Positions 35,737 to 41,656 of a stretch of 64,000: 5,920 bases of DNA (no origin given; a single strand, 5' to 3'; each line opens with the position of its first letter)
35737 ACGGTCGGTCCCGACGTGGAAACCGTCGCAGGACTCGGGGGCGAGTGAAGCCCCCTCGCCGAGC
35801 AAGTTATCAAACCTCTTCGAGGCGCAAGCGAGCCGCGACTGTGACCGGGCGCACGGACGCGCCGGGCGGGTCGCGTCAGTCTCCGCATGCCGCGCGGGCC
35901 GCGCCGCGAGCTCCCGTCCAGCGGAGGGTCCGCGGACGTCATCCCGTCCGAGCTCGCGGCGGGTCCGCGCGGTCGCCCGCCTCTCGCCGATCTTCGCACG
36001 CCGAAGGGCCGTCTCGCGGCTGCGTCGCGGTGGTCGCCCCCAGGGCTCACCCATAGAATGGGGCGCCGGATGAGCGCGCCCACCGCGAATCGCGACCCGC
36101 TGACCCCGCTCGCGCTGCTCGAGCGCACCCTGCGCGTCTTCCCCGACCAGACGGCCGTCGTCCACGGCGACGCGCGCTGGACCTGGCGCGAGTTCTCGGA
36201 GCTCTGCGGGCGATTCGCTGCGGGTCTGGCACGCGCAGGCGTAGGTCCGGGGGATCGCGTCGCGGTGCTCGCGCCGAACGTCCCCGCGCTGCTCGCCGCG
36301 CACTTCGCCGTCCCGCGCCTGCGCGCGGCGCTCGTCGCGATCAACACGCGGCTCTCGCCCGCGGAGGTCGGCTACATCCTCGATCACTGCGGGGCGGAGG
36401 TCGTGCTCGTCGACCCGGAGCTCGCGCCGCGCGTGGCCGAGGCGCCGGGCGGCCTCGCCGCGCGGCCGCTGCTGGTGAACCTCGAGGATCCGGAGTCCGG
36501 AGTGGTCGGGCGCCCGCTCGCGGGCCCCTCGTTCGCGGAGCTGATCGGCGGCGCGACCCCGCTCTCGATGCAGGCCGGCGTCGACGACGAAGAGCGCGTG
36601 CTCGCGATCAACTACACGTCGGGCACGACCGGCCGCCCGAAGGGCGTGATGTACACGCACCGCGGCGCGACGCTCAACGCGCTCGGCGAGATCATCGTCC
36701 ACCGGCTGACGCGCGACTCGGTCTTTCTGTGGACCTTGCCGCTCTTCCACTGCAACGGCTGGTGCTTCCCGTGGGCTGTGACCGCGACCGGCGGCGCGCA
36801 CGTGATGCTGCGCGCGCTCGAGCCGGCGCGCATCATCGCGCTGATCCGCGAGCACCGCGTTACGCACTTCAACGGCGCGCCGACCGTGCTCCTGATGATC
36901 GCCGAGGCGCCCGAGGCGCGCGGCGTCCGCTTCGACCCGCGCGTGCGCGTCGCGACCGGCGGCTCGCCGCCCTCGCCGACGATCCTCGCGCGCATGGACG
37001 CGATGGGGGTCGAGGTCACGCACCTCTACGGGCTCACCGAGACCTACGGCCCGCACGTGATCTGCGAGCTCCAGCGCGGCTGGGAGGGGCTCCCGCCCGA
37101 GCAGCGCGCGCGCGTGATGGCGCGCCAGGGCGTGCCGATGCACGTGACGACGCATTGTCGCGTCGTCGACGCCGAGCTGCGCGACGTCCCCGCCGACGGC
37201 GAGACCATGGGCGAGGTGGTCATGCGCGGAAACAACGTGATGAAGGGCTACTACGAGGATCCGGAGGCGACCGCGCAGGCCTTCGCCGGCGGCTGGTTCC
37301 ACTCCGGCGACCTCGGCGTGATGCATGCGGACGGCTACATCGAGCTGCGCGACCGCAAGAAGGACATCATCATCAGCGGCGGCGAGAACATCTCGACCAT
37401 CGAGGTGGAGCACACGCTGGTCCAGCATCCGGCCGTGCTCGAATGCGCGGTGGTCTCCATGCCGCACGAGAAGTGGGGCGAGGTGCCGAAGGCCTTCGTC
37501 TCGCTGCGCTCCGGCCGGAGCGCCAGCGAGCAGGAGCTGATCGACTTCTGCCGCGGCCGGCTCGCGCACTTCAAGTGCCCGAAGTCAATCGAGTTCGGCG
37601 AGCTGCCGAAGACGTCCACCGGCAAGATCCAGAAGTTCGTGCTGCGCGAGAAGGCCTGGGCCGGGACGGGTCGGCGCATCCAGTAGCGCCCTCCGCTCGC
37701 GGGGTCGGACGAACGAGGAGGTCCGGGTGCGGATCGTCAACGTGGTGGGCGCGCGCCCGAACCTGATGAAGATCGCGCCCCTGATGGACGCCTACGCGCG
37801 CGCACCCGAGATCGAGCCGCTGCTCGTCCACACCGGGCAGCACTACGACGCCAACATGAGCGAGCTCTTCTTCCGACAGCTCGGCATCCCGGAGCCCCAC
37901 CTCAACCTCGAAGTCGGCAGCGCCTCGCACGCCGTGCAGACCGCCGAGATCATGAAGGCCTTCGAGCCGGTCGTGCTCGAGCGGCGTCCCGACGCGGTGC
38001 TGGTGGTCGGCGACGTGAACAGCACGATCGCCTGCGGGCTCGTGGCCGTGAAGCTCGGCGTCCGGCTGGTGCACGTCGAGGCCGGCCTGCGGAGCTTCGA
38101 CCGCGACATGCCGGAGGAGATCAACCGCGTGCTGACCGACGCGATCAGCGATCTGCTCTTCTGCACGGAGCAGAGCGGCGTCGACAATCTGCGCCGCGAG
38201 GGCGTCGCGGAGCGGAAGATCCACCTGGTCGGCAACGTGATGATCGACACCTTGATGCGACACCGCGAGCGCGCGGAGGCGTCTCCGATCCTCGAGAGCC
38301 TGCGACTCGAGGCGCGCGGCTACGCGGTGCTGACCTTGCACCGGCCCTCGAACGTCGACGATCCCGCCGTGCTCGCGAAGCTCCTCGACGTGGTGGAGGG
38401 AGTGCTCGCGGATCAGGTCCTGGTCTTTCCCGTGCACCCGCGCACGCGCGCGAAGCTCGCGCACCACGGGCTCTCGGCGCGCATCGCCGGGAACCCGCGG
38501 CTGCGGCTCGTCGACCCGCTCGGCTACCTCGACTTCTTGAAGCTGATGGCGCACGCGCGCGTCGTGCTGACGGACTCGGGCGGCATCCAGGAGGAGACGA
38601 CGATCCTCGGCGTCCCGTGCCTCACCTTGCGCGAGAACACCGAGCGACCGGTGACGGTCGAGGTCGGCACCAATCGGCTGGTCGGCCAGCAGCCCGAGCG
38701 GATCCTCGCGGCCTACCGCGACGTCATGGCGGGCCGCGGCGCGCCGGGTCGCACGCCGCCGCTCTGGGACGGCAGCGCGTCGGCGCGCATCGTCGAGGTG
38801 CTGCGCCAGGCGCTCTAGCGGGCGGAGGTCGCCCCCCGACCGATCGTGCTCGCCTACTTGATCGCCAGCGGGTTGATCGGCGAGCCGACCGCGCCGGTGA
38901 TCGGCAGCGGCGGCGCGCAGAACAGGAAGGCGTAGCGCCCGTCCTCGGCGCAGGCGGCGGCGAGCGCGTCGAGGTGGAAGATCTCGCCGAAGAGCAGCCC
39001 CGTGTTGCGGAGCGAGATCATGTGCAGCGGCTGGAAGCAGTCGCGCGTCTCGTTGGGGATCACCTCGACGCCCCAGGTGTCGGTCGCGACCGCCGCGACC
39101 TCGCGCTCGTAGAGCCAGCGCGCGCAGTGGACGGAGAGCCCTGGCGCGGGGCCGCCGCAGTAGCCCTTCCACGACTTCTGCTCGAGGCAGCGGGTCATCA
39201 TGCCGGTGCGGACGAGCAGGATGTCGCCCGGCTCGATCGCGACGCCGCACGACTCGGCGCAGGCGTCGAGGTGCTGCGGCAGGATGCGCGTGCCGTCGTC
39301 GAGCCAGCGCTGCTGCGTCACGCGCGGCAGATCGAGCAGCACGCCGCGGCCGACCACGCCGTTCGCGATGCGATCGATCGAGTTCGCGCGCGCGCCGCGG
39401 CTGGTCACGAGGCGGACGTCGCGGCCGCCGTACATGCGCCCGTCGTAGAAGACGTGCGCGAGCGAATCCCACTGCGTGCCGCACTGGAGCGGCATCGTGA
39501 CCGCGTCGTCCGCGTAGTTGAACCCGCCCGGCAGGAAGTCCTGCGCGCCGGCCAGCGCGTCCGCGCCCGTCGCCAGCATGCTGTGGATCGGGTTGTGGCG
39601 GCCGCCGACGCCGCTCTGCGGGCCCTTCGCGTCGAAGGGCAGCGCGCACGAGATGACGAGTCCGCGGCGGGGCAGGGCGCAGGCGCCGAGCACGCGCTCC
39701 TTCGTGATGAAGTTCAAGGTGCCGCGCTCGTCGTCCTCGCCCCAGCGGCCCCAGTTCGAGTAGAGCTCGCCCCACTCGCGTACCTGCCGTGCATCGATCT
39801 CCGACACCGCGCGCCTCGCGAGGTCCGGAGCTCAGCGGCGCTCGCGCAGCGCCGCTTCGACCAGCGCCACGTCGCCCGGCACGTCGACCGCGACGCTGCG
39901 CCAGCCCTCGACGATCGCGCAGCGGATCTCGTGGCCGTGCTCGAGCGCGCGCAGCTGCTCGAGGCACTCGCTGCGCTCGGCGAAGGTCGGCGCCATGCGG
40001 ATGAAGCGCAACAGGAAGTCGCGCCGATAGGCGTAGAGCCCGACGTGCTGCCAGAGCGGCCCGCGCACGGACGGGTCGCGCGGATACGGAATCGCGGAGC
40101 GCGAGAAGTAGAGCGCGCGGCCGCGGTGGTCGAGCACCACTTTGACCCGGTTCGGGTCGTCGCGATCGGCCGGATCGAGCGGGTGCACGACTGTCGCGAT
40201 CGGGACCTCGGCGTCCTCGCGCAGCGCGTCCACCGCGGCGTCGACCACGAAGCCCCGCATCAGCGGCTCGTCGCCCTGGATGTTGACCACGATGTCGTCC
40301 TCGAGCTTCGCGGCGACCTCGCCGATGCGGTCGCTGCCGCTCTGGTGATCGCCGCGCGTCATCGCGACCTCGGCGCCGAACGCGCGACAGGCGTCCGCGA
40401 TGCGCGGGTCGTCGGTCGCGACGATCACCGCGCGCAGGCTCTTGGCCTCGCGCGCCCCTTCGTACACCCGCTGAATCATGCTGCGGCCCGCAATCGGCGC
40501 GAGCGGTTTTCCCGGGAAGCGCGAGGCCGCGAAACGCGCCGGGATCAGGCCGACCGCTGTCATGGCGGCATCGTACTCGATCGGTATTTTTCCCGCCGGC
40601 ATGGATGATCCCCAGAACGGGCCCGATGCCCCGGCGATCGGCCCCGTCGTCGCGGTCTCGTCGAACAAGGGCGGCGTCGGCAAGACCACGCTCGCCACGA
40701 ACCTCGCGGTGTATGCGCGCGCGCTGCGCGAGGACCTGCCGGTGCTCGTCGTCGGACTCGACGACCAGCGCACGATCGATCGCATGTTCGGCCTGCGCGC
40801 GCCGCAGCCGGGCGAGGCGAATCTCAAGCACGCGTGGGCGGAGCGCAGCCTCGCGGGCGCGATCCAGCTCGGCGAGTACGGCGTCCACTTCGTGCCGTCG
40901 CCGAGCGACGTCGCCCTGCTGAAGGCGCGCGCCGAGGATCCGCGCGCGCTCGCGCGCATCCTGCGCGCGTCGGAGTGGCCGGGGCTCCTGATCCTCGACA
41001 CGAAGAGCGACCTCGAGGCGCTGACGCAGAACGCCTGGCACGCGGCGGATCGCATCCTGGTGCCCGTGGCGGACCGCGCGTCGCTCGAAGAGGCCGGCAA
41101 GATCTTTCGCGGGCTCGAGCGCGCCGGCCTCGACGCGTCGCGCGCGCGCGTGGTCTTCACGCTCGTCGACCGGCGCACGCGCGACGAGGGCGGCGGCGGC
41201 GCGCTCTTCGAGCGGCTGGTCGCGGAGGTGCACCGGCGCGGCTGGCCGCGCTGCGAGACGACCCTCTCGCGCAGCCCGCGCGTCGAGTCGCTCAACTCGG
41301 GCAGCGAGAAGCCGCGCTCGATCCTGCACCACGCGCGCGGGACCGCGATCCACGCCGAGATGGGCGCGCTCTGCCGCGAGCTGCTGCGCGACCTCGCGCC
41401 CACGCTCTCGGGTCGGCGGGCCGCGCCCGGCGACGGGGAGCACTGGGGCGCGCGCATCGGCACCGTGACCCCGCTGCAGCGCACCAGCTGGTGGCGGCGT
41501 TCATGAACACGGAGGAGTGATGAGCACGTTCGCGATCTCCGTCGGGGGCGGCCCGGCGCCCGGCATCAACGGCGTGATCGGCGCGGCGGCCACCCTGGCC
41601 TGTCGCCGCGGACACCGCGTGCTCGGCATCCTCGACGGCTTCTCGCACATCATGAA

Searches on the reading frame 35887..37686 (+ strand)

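Call 10: search_protein_families(library=pfam, proteins=[window:35887-37686:+], max_evalue=0.001)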
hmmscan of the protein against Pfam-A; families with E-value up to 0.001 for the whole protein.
window:35887-37686:+ (599 aa): 2 families
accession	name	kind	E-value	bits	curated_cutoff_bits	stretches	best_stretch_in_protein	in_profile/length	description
PF00501.34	AMP-binding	-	2.8e-86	290.2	29.9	1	78-456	1-384/384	AMP-binding enzyme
PF13193.12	AMP-binding_C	-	3.9e-22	79.4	24.5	1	506-580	1-76/76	AMP-binding enzyme C-terminal domain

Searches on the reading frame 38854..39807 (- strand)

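Call 10: search_protein_families(library=pfam, proteins=[window:38854-39807:-], max_evalue=0.001)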
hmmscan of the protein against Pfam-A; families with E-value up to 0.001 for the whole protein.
window:38854-39807:- (317 aa): 1 family
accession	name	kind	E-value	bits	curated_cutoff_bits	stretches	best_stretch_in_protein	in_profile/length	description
PF04199.19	Cyclase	-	8.8e-24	84.8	23.1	1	101-248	20-141/142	Putative cyclase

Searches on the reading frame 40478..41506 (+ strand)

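Call 62: search_protein_families(library=pfam, proteins=[window:40478-41506:+], max_evalue=0.001)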
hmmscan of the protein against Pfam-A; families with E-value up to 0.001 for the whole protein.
window:40478-41506:+ (342 aa): 5 families
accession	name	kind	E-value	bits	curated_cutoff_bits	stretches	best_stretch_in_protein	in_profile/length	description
PF13614.12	AAA_31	-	2.4e-13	50.9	27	1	57-199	3-149/177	AAA domain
PF01656.29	CbiA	-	3.7e-08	33.8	25.4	1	58-233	1-86/125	CobQ/CobB/MinD/ParA nucleotide binding domain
PF10609.15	ParA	-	8e-06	25.9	27.1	1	56-114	4-61/246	NUBPL iron-transfer P-loop NTPase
PF13481.12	AAA_25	-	0.00019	21.6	27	0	64-194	41-170/195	AAA domain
PF09140.17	MipZ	-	0.00097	19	20.7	0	57-199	2-131/262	ATPase MipZ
